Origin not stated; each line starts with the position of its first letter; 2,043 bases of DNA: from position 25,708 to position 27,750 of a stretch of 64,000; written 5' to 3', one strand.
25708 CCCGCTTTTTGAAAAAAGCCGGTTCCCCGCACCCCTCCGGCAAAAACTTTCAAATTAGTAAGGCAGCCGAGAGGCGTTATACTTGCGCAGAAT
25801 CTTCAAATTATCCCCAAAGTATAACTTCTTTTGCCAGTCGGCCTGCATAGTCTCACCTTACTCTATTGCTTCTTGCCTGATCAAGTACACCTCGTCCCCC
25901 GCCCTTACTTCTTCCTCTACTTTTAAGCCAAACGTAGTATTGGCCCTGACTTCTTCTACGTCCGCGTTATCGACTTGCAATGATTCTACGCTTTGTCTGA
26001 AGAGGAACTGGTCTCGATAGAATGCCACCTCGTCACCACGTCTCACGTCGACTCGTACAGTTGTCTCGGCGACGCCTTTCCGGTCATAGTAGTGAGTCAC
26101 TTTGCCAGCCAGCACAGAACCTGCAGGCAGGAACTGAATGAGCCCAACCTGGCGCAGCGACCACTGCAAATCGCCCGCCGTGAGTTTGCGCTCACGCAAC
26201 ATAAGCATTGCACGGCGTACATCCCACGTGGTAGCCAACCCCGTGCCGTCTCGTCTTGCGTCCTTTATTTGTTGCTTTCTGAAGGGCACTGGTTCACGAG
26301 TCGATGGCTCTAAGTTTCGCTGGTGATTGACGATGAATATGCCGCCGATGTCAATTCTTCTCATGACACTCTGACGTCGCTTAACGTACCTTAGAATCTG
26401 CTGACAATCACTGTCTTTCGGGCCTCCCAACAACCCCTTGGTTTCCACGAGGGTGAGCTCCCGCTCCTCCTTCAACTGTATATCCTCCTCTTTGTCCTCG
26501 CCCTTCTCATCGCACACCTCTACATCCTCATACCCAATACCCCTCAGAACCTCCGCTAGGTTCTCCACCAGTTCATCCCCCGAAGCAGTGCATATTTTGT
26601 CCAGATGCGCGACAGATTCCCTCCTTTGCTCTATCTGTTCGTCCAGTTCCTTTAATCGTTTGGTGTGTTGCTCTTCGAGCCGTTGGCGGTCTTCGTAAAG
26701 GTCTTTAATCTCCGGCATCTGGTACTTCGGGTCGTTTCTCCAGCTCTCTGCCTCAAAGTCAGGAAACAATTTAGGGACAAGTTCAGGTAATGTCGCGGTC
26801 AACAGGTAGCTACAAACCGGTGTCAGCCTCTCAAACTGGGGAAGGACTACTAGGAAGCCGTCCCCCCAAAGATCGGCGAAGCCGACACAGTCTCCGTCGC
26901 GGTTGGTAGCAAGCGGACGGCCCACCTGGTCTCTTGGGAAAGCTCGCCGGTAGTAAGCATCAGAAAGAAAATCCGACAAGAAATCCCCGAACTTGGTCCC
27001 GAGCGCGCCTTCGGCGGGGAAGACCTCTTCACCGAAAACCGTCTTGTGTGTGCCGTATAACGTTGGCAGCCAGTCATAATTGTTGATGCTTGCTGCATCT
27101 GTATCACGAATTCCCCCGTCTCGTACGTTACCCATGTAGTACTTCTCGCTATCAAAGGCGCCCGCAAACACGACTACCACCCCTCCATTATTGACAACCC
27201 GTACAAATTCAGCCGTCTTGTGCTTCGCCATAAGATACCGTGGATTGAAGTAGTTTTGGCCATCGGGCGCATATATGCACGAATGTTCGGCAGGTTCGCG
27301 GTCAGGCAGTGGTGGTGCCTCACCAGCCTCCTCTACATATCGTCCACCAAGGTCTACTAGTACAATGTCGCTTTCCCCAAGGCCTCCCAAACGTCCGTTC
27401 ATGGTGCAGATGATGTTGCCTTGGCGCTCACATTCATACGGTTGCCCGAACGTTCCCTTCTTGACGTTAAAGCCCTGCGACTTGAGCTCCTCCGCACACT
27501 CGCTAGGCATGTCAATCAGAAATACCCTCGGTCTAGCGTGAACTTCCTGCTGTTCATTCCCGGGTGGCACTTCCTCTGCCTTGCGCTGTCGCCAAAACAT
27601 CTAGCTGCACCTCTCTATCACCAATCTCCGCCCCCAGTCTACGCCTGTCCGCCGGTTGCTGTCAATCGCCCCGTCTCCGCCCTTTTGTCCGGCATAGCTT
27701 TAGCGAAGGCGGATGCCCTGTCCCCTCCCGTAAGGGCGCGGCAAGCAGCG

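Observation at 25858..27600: Low-GC single-gene insert encoding a nuclease-like protein fused to a translation-factor-type beta-barrel (candidate undescribed defence gene)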

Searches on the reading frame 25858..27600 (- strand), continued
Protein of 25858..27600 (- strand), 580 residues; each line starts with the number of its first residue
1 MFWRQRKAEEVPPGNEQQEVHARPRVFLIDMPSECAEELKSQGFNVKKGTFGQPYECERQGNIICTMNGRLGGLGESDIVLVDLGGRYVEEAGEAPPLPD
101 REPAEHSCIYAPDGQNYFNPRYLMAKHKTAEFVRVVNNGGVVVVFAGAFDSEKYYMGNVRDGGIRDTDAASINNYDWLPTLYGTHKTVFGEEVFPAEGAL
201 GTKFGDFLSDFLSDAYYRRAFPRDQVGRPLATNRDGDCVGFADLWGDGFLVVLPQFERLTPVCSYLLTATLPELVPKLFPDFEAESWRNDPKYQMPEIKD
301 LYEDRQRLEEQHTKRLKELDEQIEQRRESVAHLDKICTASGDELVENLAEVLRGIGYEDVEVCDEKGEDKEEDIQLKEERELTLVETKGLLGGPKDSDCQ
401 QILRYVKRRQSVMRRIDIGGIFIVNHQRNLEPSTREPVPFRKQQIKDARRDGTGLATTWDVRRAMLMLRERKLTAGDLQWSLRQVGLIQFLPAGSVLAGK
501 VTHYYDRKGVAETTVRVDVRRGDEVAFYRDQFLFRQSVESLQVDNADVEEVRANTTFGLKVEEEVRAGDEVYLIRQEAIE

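Call 99: fold_search(model_id=the predicted structure, library=viral)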
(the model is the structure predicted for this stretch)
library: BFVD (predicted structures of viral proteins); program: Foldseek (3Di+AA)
matches with E <= 10: 878; with E <= 0.001: 14
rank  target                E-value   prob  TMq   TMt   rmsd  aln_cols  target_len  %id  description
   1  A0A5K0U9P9            3.6e-05  1.00  0.13  0.13  12.0       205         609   12  PHD finger-like domain-containing protein 5A [Yasminevirus sp. GU-2018]
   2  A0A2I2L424            3.8e-05  1.00  0.13  0.19  12.7       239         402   10  SKP1/BTB/POZ domain-containing protein [Orpheovirus IHUMI-LCC2]
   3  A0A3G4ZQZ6            4.8e-05  1.00  0.13  0.20   1.8        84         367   14  BTB domain-containing protein [Barrevirus sp.]
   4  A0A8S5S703            4.8e-05  1.00  0.20  0.28  15.8       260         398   14  Restriction endonuclease [Siphoviridae sp. ctVDy27]
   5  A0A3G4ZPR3            4.8e-05  1.00  0.11  0.10  17.2       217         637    5  Eukaryotic translation initiation factor 5B [Terrestrivirus sp.]
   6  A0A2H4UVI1            2.2e-04  1.00  0.12  0.15  15.9       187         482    7  Elongation factor 1-alpha [Bodo saltans virus]
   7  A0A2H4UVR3            2.4e-04  0.96  0.11  0.14  16.7       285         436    8  protein-synthesizing GTPase [Bodo saltans virus]
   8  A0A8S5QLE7            3.1e-04  1.00  0.18  0.36  21.1       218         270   18  Restriction endonuclease [Siphoviridae sp. ctVCm11]
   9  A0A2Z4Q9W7            5.5e-04  1.00  0.19  0.46   4.5       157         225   18  (no name in the UniProt tables at hand)
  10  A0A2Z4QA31            5.5e-04  1.00  0.19  0.44  18.7       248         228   14  (no name in the UniProt tables at hand)
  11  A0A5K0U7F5            6.6e-04  1.00  0.12  0.10   3.1        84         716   12  GTPase [Yasminevirus sp. GU-2018]
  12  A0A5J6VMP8            6.6e-04  0.99  0.12  0.11  16.3       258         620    7  Elongation factor Tu GTP binding domain protein [Megaviridae environmental sample]
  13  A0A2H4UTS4            8.8e-04  1.00  0.13  0.10  17.5       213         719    8  Translation initiation factor IF-2 [Bodo saltans virus]
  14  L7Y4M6                9.3e-04  0.99  0.13  0.14  16.0       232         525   10  Putative GTP binding translation elongation/initiation factor [Megavirus lba]
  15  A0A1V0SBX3            1.6e-03  0.97  0.13  0.14  17.0       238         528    7  GTPase [Catovirus CTV1]
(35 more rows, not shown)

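Call 100: find_encoding_contigs(protein=P0005, flank=8000, max_places=3)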
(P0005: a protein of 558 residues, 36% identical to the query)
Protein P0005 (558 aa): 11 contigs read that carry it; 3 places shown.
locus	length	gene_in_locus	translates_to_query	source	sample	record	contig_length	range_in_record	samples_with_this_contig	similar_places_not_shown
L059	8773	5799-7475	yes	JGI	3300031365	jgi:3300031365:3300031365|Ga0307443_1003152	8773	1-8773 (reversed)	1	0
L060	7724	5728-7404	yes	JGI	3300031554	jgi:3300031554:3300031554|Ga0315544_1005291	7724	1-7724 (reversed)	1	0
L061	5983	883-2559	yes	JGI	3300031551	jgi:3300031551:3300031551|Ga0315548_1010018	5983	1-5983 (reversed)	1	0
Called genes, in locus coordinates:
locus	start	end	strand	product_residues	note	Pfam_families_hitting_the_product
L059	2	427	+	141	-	?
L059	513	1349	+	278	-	PF01261:AP_endonuc_2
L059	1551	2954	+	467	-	PF01476:LysM (faint)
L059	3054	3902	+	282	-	PF00528:BPD_transp_1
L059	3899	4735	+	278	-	PF00528:BPD_transp_1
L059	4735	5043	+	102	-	PF21956:DUF6922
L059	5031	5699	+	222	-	PF08843:AbiEii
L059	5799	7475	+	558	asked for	-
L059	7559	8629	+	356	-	PF00005:ABC_tran, PF13304:AAA_21 (faint), PF08402:TOBE_2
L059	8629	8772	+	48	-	?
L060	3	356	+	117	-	?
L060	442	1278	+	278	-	PF01261:AP_endonuc_2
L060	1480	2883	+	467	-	PF01476:LysM (faint)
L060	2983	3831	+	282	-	PF00528:BPD_transp_1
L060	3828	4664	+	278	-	PF00528:BPD_transp_1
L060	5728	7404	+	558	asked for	-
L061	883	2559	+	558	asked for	-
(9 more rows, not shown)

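Call 101: find_encoding_contigs(protein=P0011, flank=8000, max_places=2)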
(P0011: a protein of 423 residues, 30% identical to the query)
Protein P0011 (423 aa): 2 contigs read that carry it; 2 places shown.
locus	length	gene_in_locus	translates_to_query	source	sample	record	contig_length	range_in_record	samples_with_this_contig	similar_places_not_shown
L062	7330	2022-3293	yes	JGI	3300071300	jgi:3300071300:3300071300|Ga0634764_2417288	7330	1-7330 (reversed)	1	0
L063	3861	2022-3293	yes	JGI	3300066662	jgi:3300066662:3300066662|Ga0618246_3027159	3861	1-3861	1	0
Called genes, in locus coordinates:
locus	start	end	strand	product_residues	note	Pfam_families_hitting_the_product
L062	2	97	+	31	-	?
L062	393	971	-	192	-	-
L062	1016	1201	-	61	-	-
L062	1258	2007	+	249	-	-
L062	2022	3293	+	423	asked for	-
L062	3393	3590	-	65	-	PF13560:HTH_31, PF12844:HTH_19 (weak), PF01381:HTH_3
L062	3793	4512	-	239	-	PF03747:ADP_ribosyl_GH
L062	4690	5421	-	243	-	PF01545:Cation_efflux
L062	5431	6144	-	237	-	PF01545:Cation_efflux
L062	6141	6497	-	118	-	PF01022:HTH_5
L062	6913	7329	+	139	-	?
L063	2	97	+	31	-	?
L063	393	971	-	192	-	-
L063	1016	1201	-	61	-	-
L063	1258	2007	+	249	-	-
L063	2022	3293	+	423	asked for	-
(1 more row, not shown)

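Call 102: find_encoding_contigs(protein=P0010, flank=8000, max_places=2)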
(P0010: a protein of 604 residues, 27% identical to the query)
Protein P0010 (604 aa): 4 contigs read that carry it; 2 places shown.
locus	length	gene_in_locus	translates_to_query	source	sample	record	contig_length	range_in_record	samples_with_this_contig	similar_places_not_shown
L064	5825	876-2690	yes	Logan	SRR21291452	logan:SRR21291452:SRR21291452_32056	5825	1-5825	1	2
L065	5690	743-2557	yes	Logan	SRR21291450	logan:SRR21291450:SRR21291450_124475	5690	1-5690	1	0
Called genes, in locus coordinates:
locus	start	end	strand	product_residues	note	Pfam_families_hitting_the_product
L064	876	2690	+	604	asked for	-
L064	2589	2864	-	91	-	-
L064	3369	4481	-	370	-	PF04480:DUF559 (weak), PF18741:MTES_1575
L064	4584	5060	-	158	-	-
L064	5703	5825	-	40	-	?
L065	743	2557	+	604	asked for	-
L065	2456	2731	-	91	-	-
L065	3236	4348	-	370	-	PF04480:DUF559 (weak), PF18741:MTES_1575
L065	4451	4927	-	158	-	-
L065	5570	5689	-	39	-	?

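Call 103: find_encoding_contigs(protein=P0013, flank=8000, max_places=2)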
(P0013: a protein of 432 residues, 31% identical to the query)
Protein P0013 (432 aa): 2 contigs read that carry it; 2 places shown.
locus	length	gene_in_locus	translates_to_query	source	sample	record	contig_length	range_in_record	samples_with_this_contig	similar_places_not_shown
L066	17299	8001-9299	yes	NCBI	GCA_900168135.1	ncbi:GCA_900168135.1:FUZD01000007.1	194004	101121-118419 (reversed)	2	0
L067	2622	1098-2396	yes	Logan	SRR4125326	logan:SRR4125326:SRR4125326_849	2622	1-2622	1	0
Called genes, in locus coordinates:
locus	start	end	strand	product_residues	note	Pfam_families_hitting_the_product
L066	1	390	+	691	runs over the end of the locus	PF22879:AIPR_N, PF10592:AIPR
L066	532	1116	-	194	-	PF00239:Resolvase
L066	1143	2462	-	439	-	-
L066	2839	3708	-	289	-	-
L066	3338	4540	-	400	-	PF03432:Relaxase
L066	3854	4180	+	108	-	-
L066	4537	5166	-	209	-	PF21983:NikA-like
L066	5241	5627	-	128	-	PF12728:HTH_17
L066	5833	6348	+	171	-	-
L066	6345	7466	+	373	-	PF00589:Phage_integrase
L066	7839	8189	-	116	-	-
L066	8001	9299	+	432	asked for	-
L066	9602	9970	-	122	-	PF05899:Cupin_3 (weak), PF07883:Cupin_2 (faint)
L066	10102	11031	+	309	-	PF00892:EamA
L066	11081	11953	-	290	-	PF13506:Glyco_transf_21 (weak), PF13641:Glyco_tranf_2_3, PF00535:Glycos_transf_2, PF10111:Glyco_tranf_2_2 (weak), PF13632:Glyco_trans_2_3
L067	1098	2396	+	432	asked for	-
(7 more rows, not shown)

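Call 106: list_cluster_members(proteins=[P0001, P0002, P0003, P0008, P0015, P0027])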
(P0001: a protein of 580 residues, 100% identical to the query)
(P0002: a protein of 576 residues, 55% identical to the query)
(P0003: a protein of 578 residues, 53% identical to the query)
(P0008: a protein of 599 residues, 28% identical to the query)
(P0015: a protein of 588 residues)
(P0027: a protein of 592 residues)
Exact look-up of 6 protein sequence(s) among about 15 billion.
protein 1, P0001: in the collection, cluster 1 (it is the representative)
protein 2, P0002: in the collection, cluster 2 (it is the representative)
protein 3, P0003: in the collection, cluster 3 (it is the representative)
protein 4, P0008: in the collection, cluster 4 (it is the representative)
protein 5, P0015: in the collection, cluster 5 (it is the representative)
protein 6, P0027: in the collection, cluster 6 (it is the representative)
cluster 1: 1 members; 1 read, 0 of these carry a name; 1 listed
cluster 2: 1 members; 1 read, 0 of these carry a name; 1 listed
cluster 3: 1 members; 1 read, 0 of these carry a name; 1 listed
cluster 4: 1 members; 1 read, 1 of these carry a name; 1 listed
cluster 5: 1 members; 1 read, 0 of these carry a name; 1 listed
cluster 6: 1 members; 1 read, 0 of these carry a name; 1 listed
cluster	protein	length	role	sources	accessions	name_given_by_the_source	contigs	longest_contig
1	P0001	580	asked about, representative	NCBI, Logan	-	-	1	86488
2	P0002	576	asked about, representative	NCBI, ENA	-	-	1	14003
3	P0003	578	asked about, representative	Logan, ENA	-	-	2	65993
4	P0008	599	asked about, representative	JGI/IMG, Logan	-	CBS domain-containing protein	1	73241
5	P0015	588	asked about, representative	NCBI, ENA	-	-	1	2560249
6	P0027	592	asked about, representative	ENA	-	-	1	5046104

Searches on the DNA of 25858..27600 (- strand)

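Call 55: search_dna_similar(query=L049:6992-8683:+, collection=ecoli_genomes, mode=distant, max_rows=20, rows=spread)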
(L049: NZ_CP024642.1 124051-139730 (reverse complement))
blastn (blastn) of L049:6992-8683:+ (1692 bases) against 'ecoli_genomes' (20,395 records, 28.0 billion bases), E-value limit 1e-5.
No match.

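Call 56: search_dna_similar(query=L050:732-2465:+, collection=ecoli_genomes, mode=distant, max_rows=20, rows=spread)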
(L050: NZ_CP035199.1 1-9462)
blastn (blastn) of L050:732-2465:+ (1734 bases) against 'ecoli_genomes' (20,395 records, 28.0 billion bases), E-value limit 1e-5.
No match.

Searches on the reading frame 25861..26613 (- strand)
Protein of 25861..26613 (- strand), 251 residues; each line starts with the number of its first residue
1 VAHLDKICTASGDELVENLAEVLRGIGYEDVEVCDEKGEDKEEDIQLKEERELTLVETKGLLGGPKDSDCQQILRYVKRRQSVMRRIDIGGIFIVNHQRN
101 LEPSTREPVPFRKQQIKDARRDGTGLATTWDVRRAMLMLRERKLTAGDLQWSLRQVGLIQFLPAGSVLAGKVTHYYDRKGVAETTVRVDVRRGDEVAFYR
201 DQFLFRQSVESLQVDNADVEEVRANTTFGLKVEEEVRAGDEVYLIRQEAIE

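Call 108: find_homologous_proteins(query=A6, max_evalue=0.001)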
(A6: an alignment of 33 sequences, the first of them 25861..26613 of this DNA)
Query A6 (33 sequences) (251 aa, profile of the alignment): 57 proteins with E <= 0.001 among 8000 candidates.
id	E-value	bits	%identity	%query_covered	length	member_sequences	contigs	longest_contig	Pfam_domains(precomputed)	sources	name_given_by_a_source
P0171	1.8e-89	317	33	96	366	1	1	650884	-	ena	-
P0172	5.2e-63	231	28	89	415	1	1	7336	-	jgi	-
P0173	2.3e-57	212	27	89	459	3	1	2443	-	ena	-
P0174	1.2e-56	210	29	90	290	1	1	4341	-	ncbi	-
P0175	2.3e-56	209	27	99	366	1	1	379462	-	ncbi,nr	ncbi:hypothetical protein CP336_11560 [Pseudomonas fluorescens]|nr:hypothetical protein CP336_11560 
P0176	6.8e-56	207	28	92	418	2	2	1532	-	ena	-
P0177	1.2e-55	206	27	92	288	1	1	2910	-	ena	-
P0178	1.4e-55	206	32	98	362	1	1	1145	-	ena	-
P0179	7.4e-55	204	27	98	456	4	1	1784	-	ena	-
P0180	1.7e-54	203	29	89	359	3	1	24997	-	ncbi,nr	ncbi:hypothetical protein FACS189475_02310 [Betaproteobacteria bacterium]|nr:hypothetical protein FA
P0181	5.2e-54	201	29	90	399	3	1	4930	-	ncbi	-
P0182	7.1e-54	201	23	94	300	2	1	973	-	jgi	-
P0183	1.8e-53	199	26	92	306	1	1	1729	-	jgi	jgi:hypothetical protein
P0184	1.9e-52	196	31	97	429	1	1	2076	-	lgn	-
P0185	2.7e-52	195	34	92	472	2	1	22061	-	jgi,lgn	-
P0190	2.1e-51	193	27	96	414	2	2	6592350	-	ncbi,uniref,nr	ncbi:hypothetical protein CEQ51_28970 [Pseudomonas thivervalensis]|uniref:Uncharacterized protein n=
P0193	1.0e-50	190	24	96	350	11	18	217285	-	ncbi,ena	-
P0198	5.3e-48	181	29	77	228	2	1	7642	PF03144.32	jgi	-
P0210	1.4e-34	137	30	76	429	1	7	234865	PF08463.16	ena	-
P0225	4.3e-14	70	-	-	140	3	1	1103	PF03144.32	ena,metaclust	metaclust:\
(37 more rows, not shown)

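Call 109: find_encoding_contigs(protein=P0190, flank=7000, max_places=2)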
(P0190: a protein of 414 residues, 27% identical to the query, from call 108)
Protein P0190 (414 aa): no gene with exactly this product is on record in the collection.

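Call 110: find_encoding_contigs(protein=P0193, flank=7000, max_places=3)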
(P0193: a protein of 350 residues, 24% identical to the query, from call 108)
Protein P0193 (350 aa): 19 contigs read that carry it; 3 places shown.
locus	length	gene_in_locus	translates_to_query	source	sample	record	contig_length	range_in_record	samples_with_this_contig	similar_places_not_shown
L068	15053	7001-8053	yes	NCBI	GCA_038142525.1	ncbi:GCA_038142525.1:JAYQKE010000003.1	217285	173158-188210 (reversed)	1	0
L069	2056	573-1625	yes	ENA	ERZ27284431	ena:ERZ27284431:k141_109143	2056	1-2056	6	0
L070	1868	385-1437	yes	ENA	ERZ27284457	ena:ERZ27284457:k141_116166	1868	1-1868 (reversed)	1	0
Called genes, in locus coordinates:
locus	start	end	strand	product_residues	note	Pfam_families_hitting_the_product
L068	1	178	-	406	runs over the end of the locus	PF00009:GTP_EFTU (weak), PF22042:EF-G_D2, PF11987:IF-2, PF03144:GTP_EFTU_D2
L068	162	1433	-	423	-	PF04760:IF2_N, PF00009:GTP_EFTU, PF01926:MMR_HSR1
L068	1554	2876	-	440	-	PF08529:NusA_N, PF13184:KH_NusA_1st, PF26594:KH_NusA_2nd, PF14520:HHH_5 (weak)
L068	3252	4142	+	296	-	PF01565:FAD_binding_4, PF02873:MurB_C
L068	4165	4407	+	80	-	PF01406:tRNA-synt_1e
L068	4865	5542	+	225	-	PF01406:tRNA-synt_1e, PF09334:tRNA-synt_1g (weak), PF09190:DALR_2 (weak)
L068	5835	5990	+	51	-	-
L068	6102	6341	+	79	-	-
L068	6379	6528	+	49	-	-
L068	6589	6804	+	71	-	-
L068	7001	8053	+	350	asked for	-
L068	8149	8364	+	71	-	-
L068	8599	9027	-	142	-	-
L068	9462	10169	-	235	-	PF01609:DDE_Tnp_1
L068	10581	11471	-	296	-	PF01073:3Beta_HSD, PF01370:Epimerase, PF02719:Polysacc_synt_2 (faint), PF04321:RmlD_sub_bind, PF16363:GDP_Man_Dehyd, PF07993:NAD_binding_4 (weak)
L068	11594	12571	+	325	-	PF01210:NAD_Gly3P_dh_N, PF02558:ApbA (weak), PF07479:NAD_Gly3P_dh_C, PF20618:GPD_NAD_C_bact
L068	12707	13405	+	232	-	PF04280:Tim44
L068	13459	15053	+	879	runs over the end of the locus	PF00330:Aconitase, PF00694:Aconitase_C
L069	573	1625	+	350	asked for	-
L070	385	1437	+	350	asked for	-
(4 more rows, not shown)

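Call 111: find_encoding_contigs(protein=P0210, flank=7000, max_places=2)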
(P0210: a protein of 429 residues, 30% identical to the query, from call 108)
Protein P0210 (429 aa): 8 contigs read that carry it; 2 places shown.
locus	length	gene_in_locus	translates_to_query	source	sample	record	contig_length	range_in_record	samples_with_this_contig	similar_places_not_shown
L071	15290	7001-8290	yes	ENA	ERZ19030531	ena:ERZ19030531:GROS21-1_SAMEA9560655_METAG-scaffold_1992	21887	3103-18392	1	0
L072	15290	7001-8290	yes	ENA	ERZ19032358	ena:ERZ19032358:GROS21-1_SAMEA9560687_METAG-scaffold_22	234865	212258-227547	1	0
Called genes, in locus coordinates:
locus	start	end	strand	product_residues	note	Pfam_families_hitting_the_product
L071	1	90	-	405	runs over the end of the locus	-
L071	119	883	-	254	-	-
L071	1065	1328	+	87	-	PF13560:HTH_31 (weak)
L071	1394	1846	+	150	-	PF23139:OB_YrrC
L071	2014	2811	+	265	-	PF12796:Ank_2, PF13637:Ank_4 (faint), PF00023:Ank (faint)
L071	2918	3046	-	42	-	-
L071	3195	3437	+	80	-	PF13538:UvrD_C_2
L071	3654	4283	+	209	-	-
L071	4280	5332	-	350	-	PF00589:Phage_integrase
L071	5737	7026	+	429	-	PF07610:DUF1573, PF22544:HYDIN_VesB_CFA65-like_Ig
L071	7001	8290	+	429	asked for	PF08463:EcoEI_R_C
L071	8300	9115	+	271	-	-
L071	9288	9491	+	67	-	-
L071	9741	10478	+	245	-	-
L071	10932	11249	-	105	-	PF00216:Bac_DNA_binding, PF18291:HU-HIG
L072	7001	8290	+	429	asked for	PF08463:EcoEI_R_C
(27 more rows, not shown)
